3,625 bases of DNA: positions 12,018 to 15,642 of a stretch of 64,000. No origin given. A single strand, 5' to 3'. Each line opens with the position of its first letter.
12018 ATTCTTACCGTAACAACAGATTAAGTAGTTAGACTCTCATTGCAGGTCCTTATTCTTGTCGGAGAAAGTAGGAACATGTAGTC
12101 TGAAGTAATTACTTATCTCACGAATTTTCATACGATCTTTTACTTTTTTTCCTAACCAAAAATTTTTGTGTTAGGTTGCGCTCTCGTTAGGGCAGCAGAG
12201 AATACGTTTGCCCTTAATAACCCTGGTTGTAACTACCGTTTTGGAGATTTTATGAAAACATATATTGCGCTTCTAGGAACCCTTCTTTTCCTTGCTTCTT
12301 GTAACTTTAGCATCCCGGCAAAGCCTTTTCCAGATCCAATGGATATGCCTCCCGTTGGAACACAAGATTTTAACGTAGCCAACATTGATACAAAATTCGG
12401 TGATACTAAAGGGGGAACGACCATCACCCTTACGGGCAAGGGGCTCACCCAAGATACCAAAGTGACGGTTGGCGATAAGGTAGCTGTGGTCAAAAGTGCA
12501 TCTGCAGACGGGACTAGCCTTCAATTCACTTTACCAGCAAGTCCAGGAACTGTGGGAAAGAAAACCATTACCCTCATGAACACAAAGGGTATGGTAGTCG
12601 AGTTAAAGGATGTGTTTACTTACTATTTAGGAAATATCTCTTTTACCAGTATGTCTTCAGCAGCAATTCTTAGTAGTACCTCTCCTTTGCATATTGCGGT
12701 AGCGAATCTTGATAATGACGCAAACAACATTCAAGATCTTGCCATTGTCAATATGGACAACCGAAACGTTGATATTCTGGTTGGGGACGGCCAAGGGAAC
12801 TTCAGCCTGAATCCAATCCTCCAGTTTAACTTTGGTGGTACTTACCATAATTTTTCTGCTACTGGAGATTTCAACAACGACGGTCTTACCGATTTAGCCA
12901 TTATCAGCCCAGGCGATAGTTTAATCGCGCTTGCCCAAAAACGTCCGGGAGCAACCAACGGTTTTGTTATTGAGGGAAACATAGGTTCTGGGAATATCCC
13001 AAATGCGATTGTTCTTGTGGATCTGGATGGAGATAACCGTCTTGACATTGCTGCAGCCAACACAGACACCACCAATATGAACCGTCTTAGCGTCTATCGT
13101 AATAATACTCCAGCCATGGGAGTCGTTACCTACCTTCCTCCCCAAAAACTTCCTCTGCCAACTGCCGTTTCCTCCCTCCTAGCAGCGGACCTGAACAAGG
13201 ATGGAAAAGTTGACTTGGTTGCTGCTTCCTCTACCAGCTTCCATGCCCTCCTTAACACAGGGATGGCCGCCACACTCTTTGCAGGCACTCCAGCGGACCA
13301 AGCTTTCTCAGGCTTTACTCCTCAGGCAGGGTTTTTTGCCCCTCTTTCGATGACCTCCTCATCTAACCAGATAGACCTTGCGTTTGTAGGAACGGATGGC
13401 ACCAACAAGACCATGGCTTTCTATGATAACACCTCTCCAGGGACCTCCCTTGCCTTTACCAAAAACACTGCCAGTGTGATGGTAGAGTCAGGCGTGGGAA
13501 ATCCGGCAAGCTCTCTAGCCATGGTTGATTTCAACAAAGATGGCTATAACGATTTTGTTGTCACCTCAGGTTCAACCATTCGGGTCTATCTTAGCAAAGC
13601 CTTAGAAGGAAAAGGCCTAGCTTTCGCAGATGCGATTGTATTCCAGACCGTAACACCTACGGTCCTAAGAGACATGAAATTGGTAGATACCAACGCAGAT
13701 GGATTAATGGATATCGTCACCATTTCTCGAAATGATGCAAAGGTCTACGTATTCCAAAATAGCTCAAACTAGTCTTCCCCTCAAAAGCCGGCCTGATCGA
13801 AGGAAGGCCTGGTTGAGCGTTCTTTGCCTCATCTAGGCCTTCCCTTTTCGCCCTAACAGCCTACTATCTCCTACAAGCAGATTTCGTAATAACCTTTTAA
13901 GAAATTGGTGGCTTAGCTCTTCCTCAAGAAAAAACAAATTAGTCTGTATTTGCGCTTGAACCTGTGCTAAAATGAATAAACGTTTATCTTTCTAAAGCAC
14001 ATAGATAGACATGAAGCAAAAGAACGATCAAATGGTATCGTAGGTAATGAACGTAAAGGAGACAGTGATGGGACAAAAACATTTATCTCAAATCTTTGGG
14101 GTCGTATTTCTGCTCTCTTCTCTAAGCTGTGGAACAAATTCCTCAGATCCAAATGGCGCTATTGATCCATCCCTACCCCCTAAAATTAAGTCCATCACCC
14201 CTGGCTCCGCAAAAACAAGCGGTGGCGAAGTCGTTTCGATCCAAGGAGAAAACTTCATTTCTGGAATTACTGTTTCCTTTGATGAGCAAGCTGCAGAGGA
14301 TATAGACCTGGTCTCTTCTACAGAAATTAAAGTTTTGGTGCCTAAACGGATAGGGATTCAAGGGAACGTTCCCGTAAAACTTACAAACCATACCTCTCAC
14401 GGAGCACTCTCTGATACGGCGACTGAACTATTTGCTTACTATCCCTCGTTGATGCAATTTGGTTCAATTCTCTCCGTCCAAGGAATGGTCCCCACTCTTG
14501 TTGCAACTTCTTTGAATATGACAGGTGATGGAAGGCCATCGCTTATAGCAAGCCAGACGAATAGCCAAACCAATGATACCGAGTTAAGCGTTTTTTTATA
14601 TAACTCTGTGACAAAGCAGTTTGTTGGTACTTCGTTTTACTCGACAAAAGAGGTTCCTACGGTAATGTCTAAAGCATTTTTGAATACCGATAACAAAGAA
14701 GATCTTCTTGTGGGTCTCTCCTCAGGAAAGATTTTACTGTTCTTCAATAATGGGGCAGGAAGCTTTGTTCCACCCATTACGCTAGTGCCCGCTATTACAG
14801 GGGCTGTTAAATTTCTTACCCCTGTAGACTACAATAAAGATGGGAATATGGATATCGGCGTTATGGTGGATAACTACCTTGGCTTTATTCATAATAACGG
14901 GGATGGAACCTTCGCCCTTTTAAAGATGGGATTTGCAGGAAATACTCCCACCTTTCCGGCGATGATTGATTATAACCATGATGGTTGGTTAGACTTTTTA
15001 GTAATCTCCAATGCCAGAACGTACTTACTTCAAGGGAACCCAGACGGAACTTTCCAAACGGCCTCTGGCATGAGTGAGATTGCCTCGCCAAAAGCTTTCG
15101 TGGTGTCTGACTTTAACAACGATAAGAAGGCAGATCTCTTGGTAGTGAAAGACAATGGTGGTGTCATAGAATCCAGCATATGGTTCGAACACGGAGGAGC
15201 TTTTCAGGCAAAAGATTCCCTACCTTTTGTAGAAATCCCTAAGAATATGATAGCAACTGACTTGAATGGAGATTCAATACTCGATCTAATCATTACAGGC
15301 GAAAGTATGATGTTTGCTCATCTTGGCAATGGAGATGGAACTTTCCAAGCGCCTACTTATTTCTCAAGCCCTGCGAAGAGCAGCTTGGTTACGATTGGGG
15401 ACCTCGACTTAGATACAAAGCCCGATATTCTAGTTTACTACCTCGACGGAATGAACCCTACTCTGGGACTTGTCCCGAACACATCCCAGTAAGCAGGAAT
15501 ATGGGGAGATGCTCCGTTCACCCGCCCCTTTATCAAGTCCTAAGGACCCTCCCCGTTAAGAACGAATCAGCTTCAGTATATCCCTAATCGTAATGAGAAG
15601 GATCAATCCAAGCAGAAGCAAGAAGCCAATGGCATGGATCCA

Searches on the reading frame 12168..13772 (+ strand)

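Call 31: search_protein_families(library=pfam, proteins=[window:12168-13772:+], max_evalue=0.01)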
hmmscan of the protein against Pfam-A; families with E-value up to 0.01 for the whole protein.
window:12168-13772:+ (534 aa): 3 families
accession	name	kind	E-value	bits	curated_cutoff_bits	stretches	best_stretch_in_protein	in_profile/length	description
PF13517.12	FG-GAP_3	-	6e-28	97.7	26.9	5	285-351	1-60/61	FG-GAP-like repeat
PF01839.29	FG-GAP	-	4.4e-20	71.6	22.1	3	231-250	6-25/37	FG-GAP repeat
PF01833.30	TIG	-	2.6e-08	34.2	20.9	1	72-140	5-72/84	IPT/TIG domain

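Call 42: search_protein_families(library=ncbifam, proteins=[window:12168-13772:+], max_evalue=0.001)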
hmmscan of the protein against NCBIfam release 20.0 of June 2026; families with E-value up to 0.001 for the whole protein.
window:12168-13772:+ (534 aa): 1 family
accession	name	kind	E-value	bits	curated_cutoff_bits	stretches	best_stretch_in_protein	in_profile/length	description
NF047539.1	XAC2610_fam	domain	9e-06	26.1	35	0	451-469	2-20/89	XAC2610-related protein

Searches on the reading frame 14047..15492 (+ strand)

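Call 31: search_protein_families(library=pfam, proteins=[window:14047-15492:+], max_evalue=0.01)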
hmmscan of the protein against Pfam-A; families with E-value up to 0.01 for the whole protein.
window:14047-15492:+ (481 aa): 3 families
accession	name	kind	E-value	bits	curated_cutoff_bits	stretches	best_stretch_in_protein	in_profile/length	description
PF13517.12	FG-GAP_3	-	1.8e-33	115.4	26.9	4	308-366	1-61/61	FG-GAP-like repeat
PF01833.30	TIG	-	5.1e-12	46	20.9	1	45-118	1-73/84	IPT/TIG domain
PF01839.29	FG-GAP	-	9.1e-10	38.6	22.1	0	305-322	6-22/37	FG-GAP repeat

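Call 42: search_protein_families(library=ncbifam, proteins=[window:14047-15492:+], max_evalue=0.001)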
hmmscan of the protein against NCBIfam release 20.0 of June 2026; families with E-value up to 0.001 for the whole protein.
window:14047-15492:+ (481 aa): 3 families
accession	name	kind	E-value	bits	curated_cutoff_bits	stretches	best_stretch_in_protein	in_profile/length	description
NF058597.1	CoaZ_rpt_PGGG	domain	2.6e-10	40.2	30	1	45-126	3-85/88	choice-of-anchor Z repeating domain-containing protein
NF047539.1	XAC2610_fam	domain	2.2e-08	34.4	35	0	352-379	2-31/89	XAC2610-related protein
NF052323.1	T9SSA_dep_M6i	equivalog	0.00012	20.1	600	1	266-371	752-859/1043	T9SS-dependent M6-like inactivated metalloprotease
